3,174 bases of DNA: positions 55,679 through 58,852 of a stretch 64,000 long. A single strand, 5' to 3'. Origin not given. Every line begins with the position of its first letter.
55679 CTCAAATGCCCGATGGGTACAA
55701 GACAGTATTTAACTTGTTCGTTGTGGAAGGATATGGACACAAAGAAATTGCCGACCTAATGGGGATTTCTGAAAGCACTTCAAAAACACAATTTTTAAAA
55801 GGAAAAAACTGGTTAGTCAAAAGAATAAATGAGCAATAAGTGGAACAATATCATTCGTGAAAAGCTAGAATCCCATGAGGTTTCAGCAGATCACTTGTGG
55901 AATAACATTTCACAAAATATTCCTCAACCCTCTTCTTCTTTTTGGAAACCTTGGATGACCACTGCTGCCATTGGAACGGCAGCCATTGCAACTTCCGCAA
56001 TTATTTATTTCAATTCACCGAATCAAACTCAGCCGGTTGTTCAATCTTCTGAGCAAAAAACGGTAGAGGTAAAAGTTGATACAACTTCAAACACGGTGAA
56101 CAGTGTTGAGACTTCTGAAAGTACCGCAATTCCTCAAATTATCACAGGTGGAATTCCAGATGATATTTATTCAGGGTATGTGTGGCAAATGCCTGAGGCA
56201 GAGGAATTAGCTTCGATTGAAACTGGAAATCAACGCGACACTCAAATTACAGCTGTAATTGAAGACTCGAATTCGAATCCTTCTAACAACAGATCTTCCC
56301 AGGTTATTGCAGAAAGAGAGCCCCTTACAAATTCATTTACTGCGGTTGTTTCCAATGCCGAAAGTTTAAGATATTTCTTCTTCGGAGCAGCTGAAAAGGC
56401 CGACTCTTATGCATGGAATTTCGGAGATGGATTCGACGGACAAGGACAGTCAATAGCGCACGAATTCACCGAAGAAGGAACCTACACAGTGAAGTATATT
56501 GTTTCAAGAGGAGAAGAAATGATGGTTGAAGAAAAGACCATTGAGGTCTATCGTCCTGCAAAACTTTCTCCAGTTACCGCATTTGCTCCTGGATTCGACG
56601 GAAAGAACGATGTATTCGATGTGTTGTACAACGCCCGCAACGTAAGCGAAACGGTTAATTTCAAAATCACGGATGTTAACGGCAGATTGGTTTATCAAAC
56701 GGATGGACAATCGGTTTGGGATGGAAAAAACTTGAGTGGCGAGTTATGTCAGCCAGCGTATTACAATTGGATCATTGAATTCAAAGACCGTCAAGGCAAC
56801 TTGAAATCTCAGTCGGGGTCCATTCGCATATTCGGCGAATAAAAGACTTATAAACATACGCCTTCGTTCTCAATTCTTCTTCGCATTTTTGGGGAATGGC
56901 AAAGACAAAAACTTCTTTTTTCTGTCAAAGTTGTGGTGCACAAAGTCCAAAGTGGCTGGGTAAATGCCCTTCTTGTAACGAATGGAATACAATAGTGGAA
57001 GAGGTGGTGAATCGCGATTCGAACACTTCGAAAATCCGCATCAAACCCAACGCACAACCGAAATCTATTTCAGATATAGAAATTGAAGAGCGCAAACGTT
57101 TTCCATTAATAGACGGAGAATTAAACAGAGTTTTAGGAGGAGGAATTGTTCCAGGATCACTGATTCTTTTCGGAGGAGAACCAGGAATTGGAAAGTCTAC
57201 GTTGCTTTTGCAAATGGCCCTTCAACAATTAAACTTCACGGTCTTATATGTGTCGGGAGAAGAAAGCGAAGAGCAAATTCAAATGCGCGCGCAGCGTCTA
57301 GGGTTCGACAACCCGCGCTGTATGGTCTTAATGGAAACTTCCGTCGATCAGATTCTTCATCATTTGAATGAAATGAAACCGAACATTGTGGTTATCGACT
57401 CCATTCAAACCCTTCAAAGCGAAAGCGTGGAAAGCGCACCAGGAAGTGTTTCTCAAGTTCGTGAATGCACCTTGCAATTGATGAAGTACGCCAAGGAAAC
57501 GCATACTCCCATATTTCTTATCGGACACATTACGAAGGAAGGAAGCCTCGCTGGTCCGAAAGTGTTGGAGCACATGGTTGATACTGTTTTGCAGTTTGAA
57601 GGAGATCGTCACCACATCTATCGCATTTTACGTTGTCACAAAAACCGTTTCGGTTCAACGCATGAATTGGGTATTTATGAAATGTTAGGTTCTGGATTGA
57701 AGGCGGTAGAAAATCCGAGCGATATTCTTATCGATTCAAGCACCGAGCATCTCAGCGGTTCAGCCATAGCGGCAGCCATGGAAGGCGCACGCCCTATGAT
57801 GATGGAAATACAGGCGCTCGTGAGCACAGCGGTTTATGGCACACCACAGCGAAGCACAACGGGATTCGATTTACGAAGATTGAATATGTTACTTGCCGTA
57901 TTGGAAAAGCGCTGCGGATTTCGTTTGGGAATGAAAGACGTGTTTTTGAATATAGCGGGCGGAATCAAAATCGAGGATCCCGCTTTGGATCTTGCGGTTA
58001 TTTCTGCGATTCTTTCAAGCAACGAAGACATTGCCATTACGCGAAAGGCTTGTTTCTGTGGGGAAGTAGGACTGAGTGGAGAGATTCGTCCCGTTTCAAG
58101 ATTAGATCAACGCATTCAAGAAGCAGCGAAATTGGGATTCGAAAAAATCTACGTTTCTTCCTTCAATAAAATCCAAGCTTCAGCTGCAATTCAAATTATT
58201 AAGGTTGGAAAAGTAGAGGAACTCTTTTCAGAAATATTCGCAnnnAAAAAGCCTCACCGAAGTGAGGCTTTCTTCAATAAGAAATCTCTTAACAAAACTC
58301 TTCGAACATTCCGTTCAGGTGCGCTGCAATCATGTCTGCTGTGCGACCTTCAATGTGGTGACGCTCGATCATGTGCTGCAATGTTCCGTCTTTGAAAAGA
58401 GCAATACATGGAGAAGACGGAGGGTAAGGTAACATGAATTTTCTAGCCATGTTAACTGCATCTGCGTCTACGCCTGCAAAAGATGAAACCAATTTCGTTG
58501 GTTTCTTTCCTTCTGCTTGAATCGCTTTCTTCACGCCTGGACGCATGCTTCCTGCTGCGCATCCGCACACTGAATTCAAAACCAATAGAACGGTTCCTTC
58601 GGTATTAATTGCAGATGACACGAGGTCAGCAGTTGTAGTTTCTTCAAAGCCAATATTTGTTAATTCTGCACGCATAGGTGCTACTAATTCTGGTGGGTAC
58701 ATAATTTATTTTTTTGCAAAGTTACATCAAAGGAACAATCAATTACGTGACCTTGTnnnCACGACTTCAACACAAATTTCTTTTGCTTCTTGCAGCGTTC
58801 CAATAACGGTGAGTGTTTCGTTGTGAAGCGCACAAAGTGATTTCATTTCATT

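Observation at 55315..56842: ECF sigma factor translationally coupled to an anti-sigma-position protein that is itself a T9SS type B cargo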

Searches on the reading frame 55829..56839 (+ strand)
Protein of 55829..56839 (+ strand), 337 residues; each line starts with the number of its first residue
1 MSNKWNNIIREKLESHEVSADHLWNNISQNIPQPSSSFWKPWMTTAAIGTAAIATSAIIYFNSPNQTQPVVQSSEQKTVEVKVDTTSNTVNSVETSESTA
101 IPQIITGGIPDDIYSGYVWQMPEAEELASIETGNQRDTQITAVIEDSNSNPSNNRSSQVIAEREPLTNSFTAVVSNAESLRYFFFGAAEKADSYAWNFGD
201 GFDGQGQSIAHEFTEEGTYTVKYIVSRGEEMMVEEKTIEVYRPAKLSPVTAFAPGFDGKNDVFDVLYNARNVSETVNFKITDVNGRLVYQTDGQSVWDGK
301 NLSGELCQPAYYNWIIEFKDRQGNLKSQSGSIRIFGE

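Call 3: search_protein_families(library=pfam, proteins=[window:55829-56839:+], max_evalue=1)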
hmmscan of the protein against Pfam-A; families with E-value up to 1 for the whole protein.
window:55829-56839:+ (337 aa): 5 families
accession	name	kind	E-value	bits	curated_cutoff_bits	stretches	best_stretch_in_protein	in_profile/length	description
PF18911.6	PKD_4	-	1.1e-09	38.6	27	1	191-239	34-82/85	PKD domain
PF13585.12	CHU_C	-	2.3e-08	34.5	27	1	251-333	6-85/86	CHU_C Type IX secretion signal domain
PF00801.26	PKD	-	1.1e-05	25.8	23.5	1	190-223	28-63/80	PKD domain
PF07603.17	Lcl_C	-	0.055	14.2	34.9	1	87-152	28-65/117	Lcl C-terminal domain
PF13860.13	FlgD_ig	-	0.12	12.8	27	1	263-305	12-62/79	FlgD Ig-like domain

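Call 4: search_protein_families(library=ncbifam, proteins=[window:55829-56839:+], max_evalue=1)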
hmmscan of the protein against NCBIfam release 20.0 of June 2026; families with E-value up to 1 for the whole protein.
window:55829-56839:+ (337 aa): 3 families
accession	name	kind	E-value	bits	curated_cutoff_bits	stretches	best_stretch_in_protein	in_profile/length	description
TIGR04131.1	Bac_Flav_CTERM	domain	0.00012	22.1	35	1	250-321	5-74/85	T9SS type B sorting domain-containing protein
TIGR00864.1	PCC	subfamily_domain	0.00016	18.1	1861.4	1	150-224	1378-1458/2700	polycystin cation channel protein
NF052228.1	T9SS_PorZ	equivalog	0.0015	17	260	1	272-305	693-729/757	type IX secretion system anionic LPS delivery protein PorZ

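Call 5: find_homologous_proteins(query=window:55829-56839:+, max_evalue=0.001)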
Query window:55829-56839:+ (337 aa): 153 proteins with E <= 0.001 among 1344 candidates; the best 120 are listed.
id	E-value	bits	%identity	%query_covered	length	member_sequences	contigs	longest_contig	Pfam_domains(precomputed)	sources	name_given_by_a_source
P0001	4.3e-216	734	97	100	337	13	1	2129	PF00801.27,PF13585.13,PF18911.7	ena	-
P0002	2.4e-213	725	96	100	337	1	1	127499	PF00801.27,PF13585.13,PF18911.7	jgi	jgi:PKD repeat protein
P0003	1.6e-209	713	94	100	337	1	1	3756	PF00801.27,PF13585.13,PF18911.7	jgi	-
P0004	1.9e-207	706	94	100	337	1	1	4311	PF00801.27,PF13585.13,PF18911.7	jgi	jgi:PKD repeat protein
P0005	3.0e-198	676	88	100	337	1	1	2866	PF13585.13,PF18911.7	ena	-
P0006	2.5e-196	669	87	100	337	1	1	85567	PF00801.27,PF13585.13,PF18911.7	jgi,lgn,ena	jgi:PKD repeat protein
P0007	1.8e-194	663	86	100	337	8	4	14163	PF13585.13,PF18911.7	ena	-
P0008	1.5e-193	660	86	100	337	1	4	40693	PF13585.13,PF18911.7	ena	-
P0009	5.6e-193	658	86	100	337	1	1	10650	PF13585.13,PF18911.7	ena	-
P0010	1.0e-192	657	86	100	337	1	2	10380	PF00801.27,PF13585.13,PF18911.7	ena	-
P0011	1.1e-192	657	86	100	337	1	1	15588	PF00801.27,PF13585.13,PF18911.7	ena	-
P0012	2.6e-192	656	86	100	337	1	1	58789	PF13585.13,PF18911.7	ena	-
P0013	3.1e-192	656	86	100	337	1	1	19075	PF13585.13,PF18911.7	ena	-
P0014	7.7e-192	655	85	100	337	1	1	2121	PF13585.13,PF18911.7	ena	-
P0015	8.0e-192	655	85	100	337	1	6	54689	PF13585.13,PF18911.7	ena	-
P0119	3.6e-166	570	74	100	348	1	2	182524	PF00801.27,PF13585.13,PF18911.7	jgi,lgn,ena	-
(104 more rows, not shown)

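Call 8: find_encoding_contigs(protein=P0119, flank=10000, max_places=3)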
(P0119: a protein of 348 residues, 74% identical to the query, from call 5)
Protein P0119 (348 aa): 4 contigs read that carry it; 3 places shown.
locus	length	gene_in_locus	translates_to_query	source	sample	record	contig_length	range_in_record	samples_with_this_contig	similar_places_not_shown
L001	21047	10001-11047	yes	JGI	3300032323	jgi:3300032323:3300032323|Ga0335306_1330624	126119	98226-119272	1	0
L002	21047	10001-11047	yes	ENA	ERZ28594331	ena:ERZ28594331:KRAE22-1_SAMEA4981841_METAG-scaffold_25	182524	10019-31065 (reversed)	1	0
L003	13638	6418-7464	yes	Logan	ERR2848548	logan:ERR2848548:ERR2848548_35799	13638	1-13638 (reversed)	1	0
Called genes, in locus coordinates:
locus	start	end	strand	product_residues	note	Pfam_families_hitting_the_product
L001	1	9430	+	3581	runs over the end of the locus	PF19081:Ig_7 (faint), PF13927:Ig_3 (faint), PF00229:TNF (faint), PF16709:SCAB-Ig (faint), PF23197:IG_AIR9 (faint), PF13585:CHU_C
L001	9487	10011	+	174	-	PF07638:Sigma70_ECF (weak), PF04542:Sigma70_r2, PF08281:Sigma70_r4_2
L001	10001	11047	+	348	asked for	PF00801:PKD (faint), PF18911:PKD_4, PF13585:CHU_C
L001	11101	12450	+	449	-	PF18073:Zn_ribbon_LapB, PF03796:DnaB_C (faint), PF06745:ATPase, PF13481:AAA_25, PF23442:DUF7125 (weak), PF00004:AAA (weak), PF13401:AAA_22 (weak), PF13541:ChlI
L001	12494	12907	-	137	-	PF06491:Disulph_isomer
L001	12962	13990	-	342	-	PF00586:AIRS, PF02769:AIRS_C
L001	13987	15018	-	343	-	PF00581:Rhodanese, PF26341:AAA_SelU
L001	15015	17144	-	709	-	PF22896:OB_RNR_1st (faint), PF08206:OB_RNB (faint), PF17849:OB_Dis3 (weak), PF17876:CSD2, PF00773:RNB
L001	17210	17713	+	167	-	PF00583:Acetyltransf_1, PF13673:Acetyltransf_10, PF13508:Acetyltransf_7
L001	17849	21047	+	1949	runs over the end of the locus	PF11617:Cu-binding_MopE, PF18962:Por_Secre_tail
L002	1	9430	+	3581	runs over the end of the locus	PF19081:Ig_7 (faint), PF13927:Ig_3 (faint), PF00229:TNF (faint), PF16709:SCAB-Ig (faint), PF23197:IG_AIR9 (faint), PF13585:CHU_C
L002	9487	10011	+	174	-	PF07638:Sigma70_ECF (weak), PF04542:Sigma70_r2, PF08281:Sigma70_r4_2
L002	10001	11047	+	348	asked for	PF00801:PKD (faint), PF18911:PKD_4, PF13585:CHU_C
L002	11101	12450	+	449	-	PF18073:Zn_ribbon_LapB, PF03796:DnaB_C (faint), PF06745:ATPase, PF13481:AAA_25, PF23442:DUF7125 (weak), PF00004:AAA (weak), PF13401:AAA_22 (weak), PF13541:ChlI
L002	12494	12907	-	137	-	PF06491:Disulph_isomer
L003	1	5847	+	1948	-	?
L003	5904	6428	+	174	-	PF07638:Sigma70_ECF (weak), PF04542:Sigma70_r2, PF08281:Sigma70_r4_2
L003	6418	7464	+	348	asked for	PF00801:PKD (faint), PF18911:PKD_4, PF13585:CHU_C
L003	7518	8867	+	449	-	PF18073:Zn_ribbon_LapB, PF03796:DnaB_C (faint), PF06745:ATPase, PF13481:AAA_25, PF23442:DUF7125 (weak), PF00004:AAA (weak), PF13401:AAA_22 (weak), PF13541:ChlI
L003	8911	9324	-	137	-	PF06491:Disulph_isomer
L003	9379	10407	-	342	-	PF00586:AIRS, PF02769:AIRS_C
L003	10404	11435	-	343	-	PF00581:Rhodanese, PF26341:AAA_SelU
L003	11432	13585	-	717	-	PF22896:OB_RNR_1st (faint), PF08206:OB_RNB (faint), PF17849:OB_Dis3 (weak), PF17876:CSD2, PF00773:RNB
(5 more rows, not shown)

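Call 23: predict_structure(alignment_id=A1)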
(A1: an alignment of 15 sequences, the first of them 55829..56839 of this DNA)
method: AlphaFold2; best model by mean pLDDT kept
length: 337 residues; sequences in the alignment: 15
mean_pLDDT: 37.1   pTM: 0.29
mean pLDDT of the five models: 37.1, 36.8, 36.4, 35.3, 34.4
residues with pLDDT >= 90: 0; 70-90: 37; 50-70: 34; < 50: 266
segments of 3 or more residues with pLDDT < 50: 1-261, 335-337
pLDDT, mean of each block of 10 residues (from residue 1): 30 33 30 26 23 22 24 24 25 25 24 23 27 24 21 25 23 27 29 26 29 42 40 42 29 31 57 71 78 59 70 76 76 53
secondary structure, 60 per line:
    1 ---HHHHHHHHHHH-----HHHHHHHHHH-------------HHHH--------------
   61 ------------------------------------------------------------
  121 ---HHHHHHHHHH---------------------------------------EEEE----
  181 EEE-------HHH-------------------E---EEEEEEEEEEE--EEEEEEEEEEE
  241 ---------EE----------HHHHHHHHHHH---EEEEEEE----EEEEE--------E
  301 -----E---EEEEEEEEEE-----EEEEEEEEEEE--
elements in order: H4-14 H20-29 H43-46 H124-133 E173-176 E181-183 E217-227 E230-240 H262-272 E276-282 E287-291 E310-319 E325-335

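Call 51: list_cluster_members(proteins=[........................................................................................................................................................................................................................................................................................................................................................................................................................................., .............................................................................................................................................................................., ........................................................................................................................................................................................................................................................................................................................, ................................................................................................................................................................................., window:55829-56839:+, window:55315-55836:+, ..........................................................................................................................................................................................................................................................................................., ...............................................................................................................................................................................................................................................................])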
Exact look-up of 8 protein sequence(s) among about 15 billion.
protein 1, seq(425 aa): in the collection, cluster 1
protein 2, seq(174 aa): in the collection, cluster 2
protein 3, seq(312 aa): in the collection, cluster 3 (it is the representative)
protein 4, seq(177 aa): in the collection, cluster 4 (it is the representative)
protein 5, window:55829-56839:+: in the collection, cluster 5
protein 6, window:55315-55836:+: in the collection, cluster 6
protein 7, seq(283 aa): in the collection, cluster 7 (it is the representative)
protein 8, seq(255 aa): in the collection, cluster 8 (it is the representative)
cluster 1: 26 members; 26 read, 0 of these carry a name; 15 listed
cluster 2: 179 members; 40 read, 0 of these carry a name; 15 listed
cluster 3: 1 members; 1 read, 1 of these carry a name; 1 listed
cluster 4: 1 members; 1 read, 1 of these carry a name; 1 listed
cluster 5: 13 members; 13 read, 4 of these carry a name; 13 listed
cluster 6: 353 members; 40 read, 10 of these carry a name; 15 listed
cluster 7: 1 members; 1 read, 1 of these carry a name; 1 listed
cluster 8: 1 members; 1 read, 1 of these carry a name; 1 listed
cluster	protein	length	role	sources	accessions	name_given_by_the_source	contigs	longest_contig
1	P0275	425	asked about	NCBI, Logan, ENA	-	-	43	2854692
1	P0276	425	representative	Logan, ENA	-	-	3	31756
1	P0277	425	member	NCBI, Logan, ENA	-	-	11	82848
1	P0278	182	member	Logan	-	-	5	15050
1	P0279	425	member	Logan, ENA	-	-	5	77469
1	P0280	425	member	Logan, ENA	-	-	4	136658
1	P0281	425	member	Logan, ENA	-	-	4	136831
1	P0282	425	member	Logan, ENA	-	-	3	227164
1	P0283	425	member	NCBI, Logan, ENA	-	-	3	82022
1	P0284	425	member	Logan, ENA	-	-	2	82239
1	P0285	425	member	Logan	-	-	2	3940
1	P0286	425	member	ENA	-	-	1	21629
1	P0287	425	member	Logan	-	-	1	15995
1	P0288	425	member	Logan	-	-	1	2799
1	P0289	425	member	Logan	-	-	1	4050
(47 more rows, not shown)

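Call 75: find_homologous_proteins(query=P0275, max_evalue=1e-10)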
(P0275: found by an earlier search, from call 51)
Query P0275 (425 aa): 160 proteins with E <= 1e-10 among 5527 candidates; the best 120 are listed.
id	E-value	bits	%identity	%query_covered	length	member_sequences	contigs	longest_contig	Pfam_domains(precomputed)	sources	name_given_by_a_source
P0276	6.3e-274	926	96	100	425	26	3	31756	PF13505.13,PF13568.13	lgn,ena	-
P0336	1.4e-176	606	67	100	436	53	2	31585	PF13505.13,PF13568.13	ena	-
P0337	4.4e-173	594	66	100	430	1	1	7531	PF13505.13,PF13568.13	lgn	-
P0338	3.8e-149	515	57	100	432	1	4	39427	PF13505.13,PF13568.13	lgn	-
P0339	1.4e-147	510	57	100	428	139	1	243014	PF13505.13,PF13568.13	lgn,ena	-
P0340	1.2e-141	491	57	100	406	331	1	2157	PF13505.13,PF13568.13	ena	-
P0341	1.2e-139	484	56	100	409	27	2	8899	PF13505.13,PF13568.13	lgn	-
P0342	1.1e-115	405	50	100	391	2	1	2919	PF13505.13,PF13568.13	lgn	-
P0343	1.1e-112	395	48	100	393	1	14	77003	PF13505.13,PF13568.13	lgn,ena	-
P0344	7.2e-109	383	50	100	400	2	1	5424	PF13505.13,PF13568.13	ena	-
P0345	7.0e-99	350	44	100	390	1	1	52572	PF13505.13,PF13568.13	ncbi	-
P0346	1.2e-94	336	43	100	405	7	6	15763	PF10895.16,PF13505.13,PF13568.13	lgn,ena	-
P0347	7.4e-94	333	45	100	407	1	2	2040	PF10895.16,PF13505.13,PF13568.13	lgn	-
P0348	1.5e-93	332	44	100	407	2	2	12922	PF10895.16,PF13505.13,PF13568.13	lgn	-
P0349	3.4e-78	282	38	99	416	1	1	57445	PF13505.13,PF13568.13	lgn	-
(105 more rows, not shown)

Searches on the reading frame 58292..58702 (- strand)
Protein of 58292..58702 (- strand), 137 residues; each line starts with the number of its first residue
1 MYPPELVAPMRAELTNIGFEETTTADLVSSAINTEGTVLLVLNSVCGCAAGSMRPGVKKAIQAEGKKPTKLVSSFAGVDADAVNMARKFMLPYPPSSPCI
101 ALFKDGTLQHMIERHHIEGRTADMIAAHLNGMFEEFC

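Call 7: search_protein_families(library=pfam, proteins=[window:58292-58702:-], max_evalue=0.001)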
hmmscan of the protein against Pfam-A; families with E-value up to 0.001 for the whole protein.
window:58292-58702:- (137 aa): 1 family
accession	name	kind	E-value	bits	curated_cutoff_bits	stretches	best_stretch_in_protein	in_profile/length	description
PF06491.16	Disulph_isomer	-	1.5e-56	190.8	25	1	2-137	1-136/136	Disulphide isomerase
